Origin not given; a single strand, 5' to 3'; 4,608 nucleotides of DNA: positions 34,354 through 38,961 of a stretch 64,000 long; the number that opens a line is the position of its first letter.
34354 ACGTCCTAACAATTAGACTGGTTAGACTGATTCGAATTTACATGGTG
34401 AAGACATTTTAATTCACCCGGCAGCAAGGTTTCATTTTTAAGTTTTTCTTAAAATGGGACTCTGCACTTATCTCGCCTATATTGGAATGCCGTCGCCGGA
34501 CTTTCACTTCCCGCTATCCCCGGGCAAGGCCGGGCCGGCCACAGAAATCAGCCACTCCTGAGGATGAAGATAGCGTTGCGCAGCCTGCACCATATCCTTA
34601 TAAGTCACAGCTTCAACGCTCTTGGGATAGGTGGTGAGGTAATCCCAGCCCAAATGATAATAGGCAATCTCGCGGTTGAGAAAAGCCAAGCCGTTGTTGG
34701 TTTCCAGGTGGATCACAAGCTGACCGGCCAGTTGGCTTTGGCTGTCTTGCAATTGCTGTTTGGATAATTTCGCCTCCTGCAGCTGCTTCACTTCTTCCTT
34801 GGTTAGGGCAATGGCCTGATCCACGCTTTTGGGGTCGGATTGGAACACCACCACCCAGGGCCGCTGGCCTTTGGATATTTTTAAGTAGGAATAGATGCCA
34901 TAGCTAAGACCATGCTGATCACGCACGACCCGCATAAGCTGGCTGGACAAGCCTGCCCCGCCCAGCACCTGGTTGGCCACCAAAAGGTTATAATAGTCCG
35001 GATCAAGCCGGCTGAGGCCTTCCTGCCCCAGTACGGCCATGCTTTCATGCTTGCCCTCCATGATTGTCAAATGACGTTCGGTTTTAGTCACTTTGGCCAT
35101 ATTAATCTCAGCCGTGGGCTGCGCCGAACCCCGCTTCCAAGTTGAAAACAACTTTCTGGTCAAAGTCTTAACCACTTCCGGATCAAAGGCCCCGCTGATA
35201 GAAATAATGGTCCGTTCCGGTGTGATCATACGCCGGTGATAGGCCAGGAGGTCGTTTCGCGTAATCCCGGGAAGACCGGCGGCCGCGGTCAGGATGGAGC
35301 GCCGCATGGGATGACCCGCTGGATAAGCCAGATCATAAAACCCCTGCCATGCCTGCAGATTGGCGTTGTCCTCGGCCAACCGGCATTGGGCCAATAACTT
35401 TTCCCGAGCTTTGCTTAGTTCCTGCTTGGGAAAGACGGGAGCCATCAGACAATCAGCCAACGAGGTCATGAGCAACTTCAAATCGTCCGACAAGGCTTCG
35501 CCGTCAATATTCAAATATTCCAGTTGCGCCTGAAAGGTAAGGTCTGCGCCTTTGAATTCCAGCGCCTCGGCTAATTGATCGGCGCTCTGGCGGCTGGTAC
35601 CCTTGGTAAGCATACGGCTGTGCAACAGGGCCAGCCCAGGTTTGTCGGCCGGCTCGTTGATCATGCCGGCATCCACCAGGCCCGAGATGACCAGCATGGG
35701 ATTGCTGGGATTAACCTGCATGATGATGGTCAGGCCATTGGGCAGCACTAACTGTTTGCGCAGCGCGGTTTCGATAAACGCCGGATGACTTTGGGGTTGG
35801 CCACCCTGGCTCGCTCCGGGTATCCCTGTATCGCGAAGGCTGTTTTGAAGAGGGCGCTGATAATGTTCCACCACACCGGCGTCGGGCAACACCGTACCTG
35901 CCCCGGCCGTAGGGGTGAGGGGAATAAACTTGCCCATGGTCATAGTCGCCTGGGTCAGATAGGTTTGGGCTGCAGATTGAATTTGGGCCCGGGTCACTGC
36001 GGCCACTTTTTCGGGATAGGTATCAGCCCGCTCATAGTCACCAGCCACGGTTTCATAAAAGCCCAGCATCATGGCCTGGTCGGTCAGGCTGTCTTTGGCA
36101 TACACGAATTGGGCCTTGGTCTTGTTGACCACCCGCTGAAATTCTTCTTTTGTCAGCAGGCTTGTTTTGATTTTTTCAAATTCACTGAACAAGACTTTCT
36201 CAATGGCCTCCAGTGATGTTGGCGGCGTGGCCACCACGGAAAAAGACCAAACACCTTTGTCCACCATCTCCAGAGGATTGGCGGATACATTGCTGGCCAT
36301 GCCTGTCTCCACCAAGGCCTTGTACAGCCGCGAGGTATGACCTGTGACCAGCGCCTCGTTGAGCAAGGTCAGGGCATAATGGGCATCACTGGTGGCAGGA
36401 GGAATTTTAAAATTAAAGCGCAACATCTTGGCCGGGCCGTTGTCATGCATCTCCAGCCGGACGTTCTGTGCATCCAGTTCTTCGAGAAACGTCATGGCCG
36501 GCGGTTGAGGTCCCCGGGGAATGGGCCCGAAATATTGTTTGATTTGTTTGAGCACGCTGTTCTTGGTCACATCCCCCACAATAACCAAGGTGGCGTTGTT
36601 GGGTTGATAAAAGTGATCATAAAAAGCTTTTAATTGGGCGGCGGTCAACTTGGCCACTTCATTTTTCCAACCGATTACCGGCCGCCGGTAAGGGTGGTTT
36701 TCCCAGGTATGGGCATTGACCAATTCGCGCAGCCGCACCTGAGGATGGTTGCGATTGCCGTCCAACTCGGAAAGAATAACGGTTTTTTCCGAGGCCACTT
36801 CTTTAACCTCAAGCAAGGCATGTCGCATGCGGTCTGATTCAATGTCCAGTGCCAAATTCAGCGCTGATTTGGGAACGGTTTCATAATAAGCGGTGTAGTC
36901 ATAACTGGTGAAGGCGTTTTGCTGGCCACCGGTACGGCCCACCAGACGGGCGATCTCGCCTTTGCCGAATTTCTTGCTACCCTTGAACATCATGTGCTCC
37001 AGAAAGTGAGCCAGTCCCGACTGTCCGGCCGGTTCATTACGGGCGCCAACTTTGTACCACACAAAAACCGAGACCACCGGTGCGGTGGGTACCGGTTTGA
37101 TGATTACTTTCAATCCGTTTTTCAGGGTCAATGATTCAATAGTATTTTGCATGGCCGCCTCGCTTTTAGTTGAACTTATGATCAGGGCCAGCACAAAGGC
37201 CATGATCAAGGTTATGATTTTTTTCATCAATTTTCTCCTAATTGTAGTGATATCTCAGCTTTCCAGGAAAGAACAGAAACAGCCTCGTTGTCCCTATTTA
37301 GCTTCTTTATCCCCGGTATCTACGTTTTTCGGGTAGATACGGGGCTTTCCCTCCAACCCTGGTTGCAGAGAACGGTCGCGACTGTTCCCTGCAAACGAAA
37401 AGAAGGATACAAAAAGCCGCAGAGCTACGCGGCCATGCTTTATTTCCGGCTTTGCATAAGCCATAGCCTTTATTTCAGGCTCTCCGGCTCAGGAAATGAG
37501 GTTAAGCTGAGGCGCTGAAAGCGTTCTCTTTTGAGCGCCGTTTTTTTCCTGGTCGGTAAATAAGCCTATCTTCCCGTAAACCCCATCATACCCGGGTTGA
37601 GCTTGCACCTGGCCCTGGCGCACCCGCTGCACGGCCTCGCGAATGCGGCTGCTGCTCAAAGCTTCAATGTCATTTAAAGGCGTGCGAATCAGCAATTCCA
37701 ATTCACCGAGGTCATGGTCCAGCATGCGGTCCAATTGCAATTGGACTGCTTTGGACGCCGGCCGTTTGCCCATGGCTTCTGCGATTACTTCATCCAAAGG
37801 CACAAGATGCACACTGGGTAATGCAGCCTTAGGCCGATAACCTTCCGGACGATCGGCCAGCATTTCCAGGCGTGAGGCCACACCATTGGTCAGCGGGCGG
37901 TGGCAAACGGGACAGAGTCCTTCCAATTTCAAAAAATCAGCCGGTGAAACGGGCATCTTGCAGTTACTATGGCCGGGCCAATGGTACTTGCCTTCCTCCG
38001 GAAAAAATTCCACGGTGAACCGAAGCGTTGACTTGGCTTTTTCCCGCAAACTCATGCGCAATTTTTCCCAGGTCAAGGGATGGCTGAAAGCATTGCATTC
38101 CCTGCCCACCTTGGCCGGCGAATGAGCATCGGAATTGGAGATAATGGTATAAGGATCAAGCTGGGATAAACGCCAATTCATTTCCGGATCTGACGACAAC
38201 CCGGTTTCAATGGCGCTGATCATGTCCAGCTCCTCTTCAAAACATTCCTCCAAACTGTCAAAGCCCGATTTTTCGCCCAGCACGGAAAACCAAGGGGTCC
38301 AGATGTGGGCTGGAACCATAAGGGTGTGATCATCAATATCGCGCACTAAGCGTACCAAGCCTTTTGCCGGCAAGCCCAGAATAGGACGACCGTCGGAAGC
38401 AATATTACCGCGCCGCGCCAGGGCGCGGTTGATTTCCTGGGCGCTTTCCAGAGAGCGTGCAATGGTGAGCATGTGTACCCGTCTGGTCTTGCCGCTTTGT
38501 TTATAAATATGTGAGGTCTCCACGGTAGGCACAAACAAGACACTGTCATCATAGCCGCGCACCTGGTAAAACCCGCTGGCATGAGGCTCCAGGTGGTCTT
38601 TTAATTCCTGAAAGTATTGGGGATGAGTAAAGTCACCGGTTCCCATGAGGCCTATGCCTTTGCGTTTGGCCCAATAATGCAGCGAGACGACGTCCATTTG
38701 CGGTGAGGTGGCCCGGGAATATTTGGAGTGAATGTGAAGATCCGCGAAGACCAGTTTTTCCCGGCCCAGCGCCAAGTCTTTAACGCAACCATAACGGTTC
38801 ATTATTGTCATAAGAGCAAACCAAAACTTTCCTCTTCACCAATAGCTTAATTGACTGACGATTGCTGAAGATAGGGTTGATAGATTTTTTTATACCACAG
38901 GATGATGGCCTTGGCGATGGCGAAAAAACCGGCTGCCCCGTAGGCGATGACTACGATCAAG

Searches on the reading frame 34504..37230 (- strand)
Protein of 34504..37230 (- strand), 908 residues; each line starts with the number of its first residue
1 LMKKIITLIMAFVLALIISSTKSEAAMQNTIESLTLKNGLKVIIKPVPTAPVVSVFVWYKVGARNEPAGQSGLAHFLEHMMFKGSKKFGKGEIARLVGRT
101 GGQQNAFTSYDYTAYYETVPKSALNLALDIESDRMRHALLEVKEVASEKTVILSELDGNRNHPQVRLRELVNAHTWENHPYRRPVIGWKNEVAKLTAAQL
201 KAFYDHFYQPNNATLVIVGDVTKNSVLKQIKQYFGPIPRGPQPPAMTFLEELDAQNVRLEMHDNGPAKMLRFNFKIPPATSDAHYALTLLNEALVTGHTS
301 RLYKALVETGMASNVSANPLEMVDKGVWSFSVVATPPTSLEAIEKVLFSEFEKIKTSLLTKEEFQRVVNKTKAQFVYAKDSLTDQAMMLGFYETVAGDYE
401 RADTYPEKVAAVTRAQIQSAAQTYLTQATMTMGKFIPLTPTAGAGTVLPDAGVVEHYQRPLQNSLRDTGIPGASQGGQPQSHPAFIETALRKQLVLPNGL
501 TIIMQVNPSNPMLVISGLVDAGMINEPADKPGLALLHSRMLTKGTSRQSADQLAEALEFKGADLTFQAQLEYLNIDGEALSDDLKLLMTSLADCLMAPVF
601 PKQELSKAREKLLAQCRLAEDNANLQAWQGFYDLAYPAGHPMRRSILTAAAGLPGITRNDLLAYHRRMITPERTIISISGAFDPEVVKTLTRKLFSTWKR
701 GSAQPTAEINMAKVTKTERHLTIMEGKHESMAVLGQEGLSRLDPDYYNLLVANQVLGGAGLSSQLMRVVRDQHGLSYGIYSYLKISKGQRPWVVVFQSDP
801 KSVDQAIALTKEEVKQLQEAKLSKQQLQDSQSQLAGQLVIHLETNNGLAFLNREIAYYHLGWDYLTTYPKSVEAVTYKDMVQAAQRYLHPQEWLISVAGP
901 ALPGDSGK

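Call 34: search_protein_families(library=ncbifam, proteins=[window:34504-37230:-], max_evalue=0.00001)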
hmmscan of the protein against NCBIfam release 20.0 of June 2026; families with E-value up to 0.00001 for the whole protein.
window:34504-37230:- (908 aa): 4 families
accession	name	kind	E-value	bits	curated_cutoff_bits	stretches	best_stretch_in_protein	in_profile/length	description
NF047421.1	YfmH_fam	equivalog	2.1e-40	139.2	250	2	27-432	6-418/425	EF-P 5-aminopentanol modification-associated protein YfmH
NF047422.1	YfmF_fam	equivalog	1.6e-39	136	285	2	571-886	89-400/412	EF-P 5-aminopentanol modification-associated protein YfmF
NF011681.0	PRK15101.1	equivalog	1.2e-32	112.9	765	1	22-378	36-403/961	pitrilysin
TIGR02110.1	PQQ_syn_pqqF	equivalog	1.9e-28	99.6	320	1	34-365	3-340/697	pyrroloquinoline quinone biosynthesis protein PqqF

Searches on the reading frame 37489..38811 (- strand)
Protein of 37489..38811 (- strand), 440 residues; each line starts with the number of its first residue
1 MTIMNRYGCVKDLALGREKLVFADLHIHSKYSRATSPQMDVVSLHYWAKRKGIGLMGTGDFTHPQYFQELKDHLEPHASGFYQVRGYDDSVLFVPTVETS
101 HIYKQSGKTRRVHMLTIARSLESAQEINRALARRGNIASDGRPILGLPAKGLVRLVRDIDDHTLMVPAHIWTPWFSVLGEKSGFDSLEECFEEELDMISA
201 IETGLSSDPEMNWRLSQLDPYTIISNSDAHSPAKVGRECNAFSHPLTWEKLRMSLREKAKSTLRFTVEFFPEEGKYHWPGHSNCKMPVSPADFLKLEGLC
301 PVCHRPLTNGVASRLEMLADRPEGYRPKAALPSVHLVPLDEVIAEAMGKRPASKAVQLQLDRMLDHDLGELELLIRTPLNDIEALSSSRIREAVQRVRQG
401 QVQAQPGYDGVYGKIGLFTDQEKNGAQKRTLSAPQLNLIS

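Call 34: search_protein_families(library=ncbifam, proteins=[window:37489-38811:-], max_evalue=0.00001)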
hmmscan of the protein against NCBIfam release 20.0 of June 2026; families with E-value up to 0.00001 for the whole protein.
window:37489-38811:- (440 aa): 1 family
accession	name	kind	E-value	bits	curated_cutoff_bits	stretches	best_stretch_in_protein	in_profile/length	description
TIGR00375.1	TIGR00375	hypoth_equivalog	8.2e-49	166.9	326.6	1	23-415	2-374/374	TIGR00375 family protein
